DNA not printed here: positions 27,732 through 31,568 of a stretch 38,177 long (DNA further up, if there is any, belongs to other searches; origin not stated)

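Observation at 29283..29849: Complete histidine-phosphatase domain inserted in-frame inside isoleucyl-tRNA synthetase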

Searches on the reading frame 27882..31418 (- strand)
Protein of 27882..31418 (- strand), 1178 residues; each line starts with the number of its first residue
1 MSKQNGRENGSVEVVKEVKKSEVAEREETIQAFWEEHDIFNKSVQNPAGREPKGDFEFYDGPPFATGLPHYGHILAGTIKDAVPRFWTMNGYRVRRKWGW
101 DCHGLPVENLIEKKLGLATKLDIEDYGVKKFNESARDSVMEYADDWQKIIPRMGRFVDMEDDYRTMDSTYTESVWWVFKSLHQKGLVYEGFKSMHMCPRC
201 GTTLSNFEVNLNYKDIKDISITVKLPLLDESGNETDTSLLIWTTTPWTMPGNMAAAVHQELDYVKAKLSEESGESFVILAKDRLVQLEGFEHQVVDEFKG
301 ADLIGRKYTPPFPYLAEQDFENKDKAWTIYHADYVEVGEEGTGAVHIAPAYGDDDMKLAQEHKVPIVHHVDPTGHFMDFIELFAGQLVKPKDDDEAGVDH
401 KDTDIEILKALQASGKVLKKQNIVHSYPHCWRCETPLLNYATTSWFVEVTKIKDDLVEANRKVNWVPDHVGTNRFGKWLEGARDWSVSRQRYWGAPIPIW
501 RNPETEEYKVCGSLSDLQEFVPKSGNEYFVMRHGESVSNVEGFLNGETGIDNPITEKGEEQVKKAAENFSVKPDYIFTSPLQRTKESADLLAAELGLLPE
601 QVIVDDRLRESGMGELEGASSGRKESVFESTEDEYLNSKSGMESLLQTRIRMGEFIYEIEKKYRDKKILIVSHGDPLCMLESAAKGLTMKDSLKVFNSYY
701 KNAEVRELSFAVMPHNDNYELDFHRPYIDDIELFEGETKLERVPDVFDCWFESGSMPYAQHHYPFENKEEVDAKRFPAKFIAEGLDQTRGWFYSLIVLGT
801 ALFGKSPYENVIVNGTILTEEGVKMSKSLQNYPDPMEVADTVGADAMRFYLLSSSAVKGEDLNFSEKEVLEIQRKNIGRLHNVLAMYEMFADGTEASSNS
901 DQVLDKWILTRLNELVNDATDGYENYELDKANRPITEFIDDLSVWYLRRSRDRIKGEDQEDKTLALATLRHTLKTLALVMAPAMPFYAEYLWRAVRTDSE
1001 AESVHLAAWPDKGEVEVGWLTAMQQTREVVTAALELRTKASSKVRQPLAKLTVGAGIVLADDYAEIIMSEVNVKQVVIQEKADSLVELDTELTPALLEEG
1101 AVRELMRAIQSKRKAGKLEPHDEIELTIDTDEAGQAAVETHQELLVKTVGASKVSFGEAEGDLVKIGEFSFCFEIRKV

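Call 3: search_protein_families(library=pfam, proteins=[window:27882-31418:-], max_evalue=0.01)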
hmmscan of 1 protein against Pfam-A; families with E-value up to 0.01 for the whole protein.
window:27882-31418:- (1178 aa): 7 families
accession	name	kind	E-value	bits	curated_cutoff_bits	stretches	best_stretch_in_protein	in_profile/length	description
PF00133.28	tRNA-synt_1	-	2.1e-138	462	22.7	2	30-519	2-265/414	tRNA synthetases class I (I, L, M and V)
PF08264.19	Anticodon_1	-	5.3e-32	111.2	25.1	1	905-1048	1-144/148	Anticodon-binding domain of tRNA ligase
PF00300.27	His_Phos_1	-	6e-31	108.1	21.7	1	529-709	2-180/194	Histidine phosphatase superfamily (branch 1)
PF09334.17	tRNA-synt_1g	-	2.4e-19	69.8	20.1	2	809-876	313-378/391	tRNA synthetases class I (M)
PF19302.4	DUF5915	-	5.1e-16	59.2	27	1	1065-1177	81-194/195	Domain of unknown function (DUF5915)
PF13603.12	tRNA-synt_1_2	-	0.0012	18.8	25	1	326-375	97-145/185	Leucyl-tRNA synthetase, editing domain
PF01406.26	tRNA-synt_1e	-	0.0034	17.2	27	1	800-870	230-297/301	tRNA synthetases class I (C) catalytic domain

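Call 4: search_protein_families(library=ncbifam, proteins=[window:27882-31418:-], max_evalue=0.01)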
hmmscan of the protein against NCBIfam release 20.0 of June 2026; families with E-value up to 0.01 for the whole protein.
window:27882-31418:- (1178 aa): 29 families (the best 25 are shown)
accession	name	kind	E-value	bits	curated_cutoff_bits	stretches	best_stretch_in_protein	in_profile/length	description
TIGR00392.1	ileS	equivalog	2.8e-259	862.8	621.4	2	19-529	4-507/861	isoleucine--tRNA ligase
NF000258.1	MupB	exception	9.7e-205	682.5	1900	3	26-516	8-472/1033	mupirocin-resistant isoleucine--tRNA ligase MupB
NF000257.1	MupA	exception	1.6e-196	655.1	1900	3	27-519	9-471/1024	mupirocin-resistant isoleucine--tRNA ligase MupA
TIGR00422.1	valS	equivalog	1.1e-128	430.6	612.1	3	736-1105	440-813/863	valine--tRNA ligase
NF009687.0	PRK13208.1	equivalog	4.3e-117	392.3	738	3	736-1085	448-795/801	valine--tRNA ligase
NF004349.1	PRK05729.1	equivalog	1.7e-110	370.6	704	3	737-1053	431-741/860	valine--tRNA ligase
NF040702.1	ileS_w_GNAT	exception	1.6e-94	317.4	1999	3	20-271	16-273/1100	isoleucine--tRNA ligase, N-acetyltransferase domain-containing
NF011492.0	PRK14900.1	equivalog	1.1e-78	265.2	1783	3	736-1054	446-770/1044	valine--tRNA ligase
NF000540.1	alt_ValS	exception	9.1e-61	205.8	900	3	744-1053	496-800/827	valine--tRNA ligase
NF008957.0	PRK12300.1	subfamily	1.3e-48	165.7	677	2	800-1075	602-854/946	leucine--tRNA ligase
TIGR00395.1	leuS_arch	equivalog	1.3e-44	152.5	648.5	2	800-1035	596-815/938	leucine--tRNA ligase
TIGR00396.1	leuS_bact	equivalog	6.9e-39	133.6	548.4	3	27-209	7-167/843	leucine--tRNA ligase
TIGR00398.1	metG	equivalog_domain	6.9e-28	97.7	336.35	2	809-1001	313-507/530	methionine--tRNA ligase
NF038349.1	dPGM_arch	equivalog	1.9e-26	93.1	225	1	530-687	3-151/194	2,3-diphosphoglycerate-dependent phosphoglycerate mutase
NF008900.0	PRK12267.1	equivalog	3.4e-21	75.4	598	1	807-1092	283-577/648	methionine--tRNA ligase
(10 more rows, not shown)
